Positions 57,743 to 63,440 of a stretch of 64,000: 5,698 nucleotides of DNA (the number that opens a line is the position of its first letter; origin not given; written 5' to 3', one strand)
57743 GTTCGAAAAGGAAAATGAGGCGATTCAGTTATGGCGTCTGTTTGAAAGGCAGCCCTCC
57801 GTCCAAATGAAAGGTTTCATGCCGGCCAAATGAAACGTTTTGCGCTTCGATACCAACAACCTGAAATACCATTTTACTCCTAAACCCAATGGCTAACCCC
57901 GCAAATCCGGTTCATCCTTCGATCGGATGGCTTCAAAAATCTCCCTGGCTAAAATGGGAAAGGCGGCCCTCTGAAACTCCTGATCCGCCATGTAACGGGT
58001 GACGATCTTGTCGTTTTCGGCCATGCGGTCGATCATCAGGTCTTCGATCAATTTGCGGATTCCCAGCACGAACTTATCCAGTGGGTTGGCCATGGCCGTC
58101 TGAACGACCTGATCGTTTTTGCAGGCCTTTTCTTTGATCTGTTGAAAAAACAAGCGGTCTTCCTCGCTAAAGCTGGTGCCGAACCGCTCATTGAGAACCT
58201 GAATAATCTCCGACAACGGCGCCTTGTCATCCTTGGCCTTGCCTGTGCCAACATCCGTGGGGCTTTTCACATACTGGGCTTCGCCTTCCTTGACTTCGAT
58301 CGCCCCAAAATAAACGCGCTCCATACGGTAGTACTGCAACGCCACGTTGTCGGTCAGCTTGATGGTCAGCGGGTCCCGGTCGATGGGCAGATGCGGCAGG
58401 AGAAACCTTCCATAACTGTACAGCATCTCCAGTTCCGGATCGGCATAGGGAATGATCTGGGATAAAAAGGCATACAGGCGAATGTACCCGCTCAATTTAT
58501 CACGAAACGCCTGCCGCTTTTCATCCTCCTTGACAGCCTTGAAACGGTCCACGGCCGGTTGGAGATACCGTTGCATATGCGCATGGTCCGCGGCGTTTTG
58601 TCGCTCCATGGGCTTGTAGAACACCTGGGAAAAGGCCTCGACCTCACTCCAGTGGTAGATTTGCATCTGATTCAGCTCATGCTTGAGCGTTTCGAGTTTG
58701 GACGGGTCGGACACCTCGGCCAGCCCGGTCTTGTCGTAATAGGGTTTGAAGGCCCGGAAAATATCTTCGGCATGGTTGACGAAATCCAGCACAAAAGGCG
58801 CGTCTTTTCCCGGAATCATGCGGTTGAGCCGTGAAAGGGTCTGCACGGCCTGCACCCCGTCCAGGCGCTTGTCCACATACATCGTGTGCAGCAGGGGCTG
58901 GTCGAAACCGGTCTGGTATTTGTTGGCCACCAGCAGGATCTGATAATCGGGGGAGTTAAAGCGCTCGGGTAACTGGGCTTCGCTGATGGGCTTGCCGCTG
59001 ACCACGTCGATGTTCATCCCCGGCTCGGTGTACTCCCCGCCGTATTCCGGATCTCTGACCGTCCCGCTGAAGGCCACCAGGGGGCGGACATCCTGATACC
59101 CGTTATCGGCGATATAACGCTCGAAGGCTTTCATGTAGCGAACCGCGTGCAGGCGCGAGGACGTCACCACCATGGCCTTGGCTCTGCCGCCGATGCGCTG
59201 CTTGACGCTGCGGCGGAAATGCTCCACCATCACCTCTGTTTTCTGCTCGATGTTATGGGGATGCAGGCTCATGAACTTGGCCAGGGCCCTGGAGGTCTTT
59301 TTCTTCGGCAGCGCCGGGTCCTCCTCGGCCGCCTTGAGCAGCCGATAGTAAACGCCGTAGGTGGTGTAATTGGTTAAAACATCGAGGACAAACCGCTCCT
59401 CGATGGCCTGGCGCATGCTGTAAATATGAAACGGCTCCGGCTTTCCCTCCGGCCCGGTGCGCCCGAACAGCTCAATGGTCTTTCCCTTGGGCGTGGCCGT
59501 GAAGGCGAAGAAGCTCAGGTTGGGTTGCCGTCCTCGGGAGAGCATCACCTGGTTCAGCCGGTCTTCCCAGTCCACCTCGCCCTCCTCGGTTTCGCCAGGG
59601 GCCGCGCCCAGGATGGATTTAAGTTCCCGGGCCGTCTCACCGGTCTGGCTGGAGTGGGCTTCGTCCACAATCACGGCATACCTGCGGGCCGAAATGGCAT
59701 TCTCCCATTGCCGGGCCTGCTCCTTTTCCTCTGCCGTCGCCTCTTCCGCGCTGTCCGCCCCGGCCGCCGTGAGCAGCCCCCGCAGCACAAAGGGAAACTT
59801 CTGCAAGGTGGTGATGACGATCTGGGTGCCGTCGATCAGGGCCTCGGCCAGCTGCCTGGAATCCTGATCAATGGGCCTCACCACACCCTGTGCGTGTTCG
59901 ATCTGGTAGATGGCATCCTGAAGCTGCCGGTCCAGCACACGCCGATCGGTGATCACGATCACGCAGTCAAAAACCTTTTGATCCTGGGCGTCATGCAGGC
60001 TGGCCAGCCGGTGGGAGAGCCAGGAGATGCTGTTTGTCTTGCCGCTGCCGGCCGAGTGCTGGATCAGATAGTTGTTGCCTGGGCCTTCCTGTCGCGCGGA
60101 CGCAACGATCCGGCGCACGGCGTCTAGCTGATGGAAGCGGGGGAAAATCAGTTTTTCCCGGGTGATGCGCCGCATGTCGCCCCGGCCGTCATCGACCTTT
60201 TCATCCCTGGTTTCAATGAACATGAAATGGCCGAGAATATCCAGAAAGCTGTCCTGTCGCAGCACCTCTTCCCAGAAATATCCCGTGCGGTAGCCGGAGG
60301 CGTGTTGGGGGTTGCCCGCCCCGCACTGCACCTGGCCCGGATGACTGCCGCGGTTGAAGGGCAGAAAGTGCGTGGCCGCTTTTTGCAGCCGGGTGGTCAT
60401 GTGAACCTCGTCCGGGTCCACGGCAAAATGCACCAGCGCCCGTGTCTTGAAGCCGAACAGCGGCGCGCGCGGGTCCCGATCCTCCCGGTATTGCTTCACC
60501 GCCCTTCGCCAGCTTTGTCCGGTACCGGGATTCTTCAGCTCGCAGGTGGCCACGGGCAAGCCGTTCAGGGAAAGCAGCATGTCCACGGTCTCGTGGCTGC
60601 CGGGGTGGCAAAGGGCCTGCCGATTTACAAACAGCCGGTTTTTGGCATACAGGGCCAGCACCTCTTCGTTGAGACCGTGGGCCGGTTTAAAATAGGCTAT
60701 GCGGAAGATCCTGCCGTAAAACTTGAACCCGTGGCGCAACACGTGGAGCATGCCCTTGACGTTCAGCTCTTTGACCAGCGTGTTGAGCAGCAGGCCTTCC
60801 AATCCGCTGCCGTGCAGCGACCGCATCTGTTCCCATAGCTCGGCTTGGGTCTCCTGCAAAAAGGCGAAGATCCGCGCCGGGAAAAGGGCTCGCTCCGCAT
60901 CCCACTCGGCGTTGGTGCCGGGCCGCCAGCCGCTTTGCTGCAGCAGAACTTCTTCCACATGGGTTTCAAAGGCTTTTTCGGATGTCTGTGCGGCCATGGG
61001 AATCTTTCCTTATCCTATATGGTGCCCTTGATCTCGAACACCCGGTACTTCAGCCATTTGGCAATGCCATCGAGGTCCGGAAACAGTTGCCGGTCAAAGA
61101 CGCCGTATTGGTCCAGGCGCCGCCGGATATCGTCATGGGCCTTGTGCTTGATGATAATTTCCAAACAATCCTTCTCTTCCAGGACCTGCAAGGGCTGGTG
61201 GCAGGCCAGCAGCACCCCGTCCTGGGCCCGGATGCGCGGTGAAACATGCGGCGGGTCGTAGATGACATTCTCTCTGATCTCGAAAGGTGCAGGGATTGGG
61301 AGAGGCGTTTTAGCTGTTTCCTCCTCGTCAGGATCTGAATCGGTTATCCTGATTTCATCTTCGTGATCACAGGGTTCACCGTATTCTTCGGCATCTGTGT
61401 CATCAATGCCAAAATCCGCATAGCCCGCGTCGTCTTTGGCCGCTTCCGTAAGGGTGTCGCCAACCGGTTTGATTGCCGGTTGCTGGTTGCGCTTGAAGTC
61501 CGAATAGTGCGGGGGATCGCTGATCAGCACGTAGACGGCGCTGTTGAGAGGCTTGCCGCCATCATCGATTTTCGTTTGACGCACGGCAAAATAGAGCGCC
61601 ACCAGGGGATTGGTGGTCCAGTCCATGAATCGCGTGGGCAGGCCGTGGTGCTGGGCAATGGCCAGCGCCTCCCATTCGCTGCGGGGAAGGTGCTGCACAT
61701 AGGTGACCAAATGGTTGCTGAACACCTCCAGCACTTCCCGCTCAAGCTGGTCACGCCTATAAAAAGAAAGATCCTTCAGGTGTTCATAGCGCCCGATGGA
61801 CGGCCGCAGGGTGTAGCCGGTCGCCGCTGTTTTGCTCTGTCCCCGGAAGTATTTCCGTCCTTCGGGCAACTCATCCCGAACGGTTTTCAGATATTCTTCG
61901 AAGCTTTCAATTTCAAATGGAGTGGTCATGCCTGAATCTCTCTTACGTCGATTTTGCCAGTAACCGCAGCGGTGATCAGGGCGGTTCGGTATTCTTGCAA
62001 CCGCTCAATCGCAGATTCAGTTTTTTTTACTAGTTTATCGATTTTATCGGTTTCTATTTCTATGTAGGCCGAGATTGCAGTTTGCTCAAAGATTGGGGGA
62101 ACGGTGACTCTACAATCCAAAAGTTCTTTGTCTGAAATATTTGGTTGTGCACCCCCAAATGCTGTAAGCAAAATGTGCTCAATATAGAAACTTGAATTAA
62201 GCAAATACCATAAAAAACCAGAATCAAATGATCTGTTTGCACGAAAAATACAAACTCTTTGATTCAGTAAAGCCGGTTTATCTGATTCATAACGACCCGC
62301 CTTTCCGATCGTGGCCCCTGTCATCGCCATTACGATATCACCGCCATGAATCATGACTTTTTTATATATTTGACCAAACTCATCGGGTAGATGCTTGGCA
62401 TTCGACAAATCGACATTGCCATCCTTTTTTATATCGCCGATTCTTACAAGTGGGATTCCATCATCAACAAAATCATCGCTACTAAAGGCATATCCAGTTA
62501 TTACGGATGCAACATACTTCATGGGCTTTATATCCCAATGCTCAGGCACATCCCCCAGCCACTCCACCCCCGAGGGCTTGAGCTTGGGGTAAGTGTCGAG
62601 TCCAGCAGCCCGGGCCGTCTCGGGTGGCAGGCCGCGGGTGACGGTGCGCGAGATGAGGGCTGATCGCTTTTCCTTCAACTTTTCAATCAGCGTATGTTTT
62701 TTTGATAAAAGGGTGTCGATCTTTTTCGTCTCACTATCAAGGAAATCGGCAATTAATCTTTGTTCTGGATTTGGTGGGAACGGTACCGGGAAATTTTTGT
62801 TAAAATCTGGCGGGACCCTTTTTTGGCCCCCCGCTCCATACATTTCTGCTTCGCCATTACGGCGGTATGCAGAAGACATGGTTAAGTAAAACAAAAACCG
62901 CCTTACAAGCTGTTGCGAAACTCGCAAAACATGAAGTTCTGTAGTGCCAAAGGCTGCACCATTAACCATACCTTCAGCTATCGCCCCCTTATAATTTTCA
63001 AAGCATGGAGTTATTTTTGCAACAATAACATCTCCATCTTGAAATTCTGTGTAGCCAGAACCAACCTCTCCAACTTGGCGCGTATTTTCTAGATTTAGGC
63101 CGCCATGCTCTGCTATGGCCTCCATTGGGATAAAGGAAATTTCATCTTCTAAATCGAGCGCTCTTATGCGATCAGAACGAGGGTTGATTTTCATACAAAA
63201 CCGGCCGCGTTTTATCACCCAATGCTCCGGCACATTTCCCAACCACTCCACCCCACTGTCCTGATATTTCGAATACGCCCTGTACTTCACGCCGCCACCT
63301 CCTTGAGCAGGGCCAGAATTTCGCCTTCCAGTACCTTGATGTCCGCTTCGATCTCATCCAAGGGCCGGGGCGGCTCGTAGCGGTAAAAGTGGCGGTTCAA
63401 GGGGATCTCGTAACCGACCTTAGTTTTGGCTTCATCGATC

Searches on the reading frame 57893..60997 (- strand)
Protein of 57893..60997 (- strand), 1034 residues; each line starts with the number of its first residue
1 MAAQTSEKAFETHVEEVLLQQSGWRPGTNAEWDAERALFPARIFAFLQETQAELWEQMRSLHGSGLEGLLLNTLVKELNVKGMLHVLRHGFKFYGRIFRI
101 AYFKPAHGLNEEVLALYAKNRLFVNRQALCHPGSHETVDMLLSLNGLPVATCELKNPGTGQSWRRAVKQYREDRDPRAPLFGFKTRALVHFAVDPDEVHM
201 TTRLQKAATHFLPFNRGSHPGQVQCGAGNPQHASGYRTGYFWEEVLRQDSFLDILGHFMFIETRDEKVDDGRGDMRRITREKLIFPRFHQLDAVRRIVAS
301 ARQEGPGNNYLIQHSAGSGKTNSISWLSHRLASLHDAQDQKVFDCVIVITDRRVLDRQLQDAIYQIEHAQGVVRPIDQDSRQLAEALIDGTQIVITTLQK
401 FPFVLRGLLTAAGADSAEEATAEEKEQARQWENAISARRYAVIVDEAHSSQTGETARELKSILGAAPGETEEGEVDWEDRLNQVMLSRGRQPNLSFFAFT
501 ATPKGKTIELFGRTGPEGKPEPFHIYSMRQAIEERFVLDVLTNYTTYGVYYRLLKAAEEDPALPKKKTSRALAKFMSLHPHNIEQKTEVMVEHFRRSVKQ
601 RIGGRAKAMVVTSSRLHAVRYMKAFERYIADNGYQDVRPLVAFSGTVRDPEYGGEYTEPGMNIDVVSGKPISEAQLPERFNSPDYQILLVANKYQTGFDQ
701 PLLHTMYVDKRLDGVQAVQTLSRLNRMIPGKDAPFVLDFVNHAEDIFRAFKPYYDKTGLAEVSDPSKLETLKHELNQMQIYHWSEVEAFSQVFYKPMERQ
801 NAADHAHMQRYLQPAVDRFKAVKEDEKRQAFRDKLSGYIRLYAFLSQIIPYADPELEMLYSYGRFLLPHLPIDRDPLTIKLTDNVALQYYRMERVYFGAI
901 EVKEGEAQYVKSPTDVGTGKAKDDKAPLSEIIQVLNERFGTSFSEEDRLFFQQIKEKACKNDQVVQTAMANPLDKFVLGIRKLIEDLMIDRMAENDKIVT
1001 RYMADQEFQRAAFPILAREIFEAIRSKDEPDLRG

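Call 92: find_encoding_contigs(protein=window:57893-60997:-, flank=10000, max_places=2)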
Protein window:57893-60997:- (1034 aa): no gene with exactly this product is on record in the collection.

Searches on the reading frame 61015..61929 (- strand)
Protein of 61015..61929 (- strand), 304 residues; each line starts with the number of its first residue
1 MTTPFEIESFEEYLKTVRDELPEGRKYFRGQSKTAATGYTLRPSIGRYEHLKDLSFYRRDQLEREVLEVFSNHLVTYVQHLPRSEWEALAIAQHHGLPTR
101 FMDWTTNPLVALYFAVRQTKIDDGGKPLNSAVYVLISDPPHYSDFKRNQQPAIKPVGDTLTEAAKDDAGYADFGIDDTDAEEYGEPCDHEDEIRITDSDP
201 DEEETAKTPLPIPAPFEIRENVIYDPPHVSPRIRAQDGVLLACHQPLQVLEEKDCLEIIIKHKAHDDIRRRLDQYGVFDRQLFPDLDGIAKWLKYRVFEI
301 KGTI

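Call 3: search_protein_families(library=pfam, proteins=[window:61015-61929:-], max_evalue=0.01)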
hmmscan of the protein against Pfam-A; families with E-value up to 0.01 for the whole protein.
window:61015-61929:- (304 aa): 1 family
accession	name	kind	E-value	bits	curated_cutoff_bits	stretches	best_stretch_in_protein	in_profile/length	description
PF08867.16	FRG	-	1.9e-23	83.6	25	1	27-120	4-90/94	FRG domain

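Call 4: search_protein_families(library=padloc, proteins=[window:61015-61929:-], max_evalue=0.01)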
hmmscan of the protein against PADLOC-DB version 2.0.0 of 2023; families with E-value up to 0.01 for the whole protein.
window:61015-61929:- (304 aa): 14 families
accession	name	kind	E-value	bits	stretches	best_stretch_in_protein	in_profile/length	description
PDLC04929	PDC-S15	-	2.1e-145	482.4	1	4-303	3-307/308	-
PDLC04938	PDC-S15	-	6.6e-59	197.6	2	5-150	43-177/276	-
PDLC04937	PDC-S15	-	5.5e-29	99.5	2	5-152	15-159/254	-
PDLC04936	PDC-S15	-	3.5e-28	96.9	2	6-121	23-128/300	-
PDLC04933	PDC-S15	-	1e-24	85.6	2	6-120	8-112/286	-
PDLC04927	PDC-S15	-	8e-18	62.5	1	6-120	14-120/422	-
PDLC04926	PDC-S15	-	3.4e-16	57.2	1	23-124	31-126/300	-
PDLC04931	PDC-S15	-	3.1e-15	54.7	2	23-159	62-193/282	-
PDLC04930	PDC-S15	-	1.9e-14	51.5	2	84-123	80-118/380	-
PDLC04934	PDC-S15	-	1.1e-13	49.1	1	8-135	43-167/416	-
PDLC04939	PDC-S15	-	5.4e-11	40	1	26-121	32-114/487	-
PDLC04932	PDC-S15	-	1.3e-09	35.9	1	83-124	106-147/324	-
PDLC04940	PDC-S15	-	1.5e-08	32.6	1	20-120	51-157/280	-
PDLC04935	PDC-S15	-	0.00047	17.1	1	88-122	195-229/535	-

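Call 5: search_protein_families(library=ncbifam, proteins=[window:61015-61929:-], max_evalue=0.01)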
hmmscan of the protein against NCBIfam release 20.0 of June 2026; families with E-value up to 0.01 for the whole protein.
window:61015-61929:- (304 aa): 0 families

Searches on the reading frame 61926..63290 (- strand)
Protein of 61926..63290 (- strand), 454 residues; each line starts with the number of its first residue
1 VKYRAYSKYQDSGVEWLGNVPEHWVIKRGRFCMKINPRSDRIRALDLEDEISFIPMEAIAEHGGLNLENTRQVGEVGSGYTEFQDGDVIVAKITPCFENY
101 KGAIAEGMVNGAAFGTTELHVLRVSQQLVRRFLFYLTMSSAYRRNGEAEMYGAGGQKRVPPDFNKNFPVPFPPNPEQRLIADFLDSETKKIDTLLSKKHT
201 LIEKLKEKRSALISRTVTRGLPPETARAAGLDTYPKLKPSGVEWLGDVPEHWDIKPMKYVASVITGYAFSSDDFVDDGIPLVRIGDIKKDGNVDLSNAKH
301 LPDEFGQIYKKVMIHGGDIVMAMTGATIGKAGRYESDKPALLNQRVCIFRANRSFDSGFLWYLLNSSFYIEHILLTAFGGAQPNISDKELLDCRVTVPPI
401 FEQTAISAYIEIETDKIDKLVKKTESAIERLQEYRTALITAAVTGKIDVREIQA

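Call 91: find_encoding_contigs(protein=window:61926-63290:-, flank=10000, max_places=2)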
Protein window:61926-63290:- (454 aa): no gene with exactly this product is on record in the collection.
